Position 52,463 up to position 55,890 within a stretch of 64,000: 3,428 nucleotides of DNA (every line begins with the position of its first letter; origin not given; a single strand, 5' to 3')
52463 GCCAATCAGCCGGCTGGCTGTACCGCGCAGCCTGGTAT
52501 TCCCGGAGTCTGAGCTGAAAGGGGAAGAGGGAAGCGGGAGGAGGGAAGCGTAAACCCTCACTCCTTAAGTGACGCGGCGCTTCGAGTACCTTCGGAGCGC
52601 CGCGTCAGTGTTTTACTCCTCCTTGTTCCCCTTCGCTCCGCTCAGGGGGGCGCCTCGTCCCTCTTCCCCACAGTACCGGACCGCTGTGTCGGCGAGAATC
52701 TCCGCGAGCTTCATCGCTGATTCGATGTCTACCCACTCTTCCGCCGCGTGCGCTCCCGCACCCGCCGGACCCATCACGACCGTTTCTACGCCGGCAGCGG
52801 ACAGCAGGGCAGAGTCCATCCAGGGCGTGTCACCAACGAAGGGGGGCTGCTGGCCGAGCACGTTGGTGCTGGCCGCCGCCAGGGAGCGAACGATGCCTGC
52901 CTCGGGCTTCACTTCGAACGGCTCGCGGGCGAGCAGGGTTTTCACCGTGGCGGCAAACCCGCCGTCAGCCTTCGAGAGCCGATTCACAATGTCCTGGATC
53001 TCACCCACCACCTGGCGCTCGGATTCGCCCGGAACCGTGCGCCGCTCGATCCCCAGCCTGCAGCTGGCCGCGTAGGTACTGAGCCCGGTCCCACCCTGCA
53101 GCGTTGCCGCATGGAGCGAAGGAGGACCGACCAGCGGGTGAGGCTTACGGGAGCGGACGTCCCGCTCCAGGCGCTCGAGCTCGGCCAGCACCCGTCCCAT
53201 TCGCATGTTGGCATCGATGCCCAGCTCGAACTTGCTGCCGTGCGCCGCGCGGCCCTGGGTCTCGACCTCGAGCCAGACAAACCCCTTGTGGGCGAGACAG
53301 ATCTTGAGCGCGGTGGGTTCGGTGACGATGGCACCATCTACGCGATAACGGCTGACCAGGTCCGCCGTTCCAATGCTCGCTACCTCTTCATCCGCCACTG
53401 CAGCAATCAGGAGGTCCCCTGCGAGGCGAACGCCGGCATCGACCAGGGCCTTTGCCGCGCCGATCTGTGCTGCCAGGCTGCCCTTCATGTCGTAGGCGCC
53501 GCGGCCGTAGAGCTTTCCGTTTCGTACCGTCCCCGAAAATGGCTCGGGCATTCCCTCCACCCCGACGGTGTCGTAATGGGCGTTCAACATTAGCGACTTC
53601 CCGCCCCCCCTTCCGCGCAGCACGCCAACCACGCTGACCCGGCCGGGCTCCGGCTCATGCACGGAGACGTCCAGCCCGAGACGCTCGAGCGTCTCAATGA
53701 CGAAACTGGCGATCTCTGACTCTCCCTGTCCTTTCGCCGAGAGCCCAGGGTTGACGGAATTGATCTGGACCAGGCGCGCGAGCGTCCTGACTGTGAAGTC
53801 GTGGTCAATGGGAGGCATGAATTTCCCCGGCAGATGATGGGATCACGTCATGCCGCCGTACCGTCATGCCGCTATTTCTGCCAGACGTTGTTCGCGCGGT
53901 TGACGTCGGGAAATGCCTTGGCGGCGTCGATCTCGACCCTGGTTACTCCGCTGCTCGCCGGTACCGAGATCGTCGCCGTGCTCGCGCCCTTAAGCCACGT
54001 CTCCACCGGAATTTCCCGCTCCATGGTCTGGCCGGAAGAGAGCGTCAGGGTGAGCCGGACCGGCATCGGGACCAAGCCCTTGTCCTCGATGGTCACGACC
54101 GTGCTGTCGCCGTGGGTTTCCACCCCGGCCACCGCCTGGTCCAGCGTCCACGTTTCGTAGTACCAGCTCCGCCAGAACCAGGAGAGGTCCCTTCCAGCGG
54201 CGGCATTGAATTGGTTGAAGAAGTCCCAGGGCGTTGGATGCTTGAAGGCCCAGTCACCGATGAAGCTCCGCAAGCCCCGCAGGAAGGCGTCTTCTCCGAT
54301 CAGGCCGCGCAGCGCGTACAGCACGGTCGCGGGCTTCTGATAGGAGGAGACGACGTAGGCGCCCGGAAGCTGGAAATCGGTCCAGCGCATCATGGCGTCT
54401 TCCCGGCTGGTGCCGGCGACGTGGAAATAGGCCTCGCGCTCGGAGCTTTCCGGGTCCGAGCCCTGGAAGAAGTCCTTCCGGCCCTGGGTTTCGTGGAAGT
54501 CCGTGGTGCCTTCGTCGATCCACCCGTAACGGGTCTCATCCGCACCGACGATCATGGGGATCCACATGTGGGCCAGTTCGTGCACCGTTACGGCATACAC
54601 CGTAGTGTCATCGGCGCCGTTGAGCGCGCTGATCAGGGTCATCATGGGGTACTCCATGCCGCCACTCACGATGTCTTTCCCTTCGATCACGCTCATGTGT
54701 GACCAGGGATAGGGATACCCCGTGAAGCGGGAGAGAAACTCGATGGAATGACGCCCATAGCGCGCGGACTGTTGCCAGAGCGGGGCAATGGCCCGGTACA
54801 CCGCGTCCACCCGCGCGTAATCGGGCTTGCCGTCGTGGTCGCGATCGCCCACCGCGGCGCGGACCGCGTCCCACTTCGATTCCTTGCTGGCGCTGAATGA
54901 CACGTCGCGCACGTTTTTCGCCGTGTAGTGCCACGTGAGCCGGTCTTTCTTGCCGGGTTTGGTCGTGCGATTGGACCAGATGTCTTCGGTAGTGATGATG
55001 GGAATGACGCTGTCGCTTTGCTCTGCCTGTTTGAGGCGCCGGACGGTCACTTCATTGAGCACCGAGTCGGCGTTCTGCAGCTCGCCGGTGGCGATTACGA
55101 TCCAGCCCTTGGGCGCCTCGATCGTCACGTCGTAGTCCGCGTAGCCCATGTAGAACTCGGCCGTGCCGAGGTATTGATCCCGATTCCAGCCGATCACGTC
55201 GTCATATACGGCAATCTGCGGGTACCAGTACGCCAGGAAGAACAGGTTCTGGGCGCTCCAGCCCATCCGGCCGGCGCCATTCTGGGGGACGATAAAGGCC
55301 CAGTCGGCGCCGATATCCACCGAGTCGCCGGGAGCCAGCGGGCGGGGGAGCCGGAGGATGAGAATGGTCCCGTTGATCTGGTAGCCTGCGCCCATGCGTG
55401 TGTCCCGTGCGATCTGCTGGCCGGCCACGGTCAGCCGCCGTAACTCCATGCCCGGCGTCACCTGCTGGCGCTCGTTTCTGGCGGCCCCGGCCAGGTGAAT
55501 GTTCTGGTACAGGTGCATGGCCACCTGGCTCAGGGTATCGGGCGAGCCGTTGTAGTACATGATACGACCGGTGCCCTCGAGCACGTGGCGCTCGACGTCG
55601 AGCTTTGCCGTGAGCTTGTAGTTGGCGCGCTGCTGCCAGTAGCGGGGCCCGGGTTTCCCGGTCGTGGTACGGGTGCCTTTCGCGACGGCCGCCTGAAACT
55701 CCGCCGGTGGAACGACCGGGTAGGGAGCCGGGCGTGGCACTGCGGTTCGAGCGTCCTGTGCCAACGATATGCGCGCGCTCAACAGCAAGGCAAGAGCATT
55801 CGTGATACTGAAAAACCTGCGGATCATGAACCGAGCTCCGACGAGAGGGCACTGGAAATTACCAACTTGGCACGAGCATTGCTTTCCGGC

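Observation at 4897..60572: Dispersed family of hairpin elements whose arms are tandem arrays of 7-8 nt units (at least 17 loci in 64 kb)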

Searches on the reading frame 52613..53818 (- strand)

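Call 65: search_protein_families(library=pfam, proteins=[window:52613-53818:-], max_evalue=0.00001)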
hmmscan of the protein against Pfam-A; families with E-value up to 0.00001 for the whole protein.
window:52613-53818:- (401 aa): 3 families
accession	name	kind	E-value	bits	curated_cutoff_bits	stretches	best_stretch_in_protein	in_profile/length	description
PF01546.33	Peptidase_M20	-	5.4e-32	111.8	24.6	1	77-379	1-204/206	Peptidase family M20/M25/M40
PF07687.19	M20_dimer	-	2.1e-15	57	21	1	176-283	2-104/107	Peptidase dimerisation domain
PF04389.22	Peptidase_M28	-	2.1e-06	28.1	21.3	1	63-156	2-78/193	Peptidase family M28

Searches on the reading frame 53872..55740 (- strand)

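Call 65: search_protein_families(library=pfam, proteins=[window:53872-55740:-], max_evalue=0.00001)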
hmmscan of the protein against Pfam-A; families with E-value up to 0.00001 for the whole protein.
window:53872-55740:- (622 aa): 1 family
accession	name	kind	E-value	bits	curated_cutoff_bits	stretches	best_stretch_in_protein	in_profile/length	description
PF01433.26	Peptidase_M1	-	8.3e-20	71.8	27.7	1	331-526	8-218/218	Peptidase family M1 domain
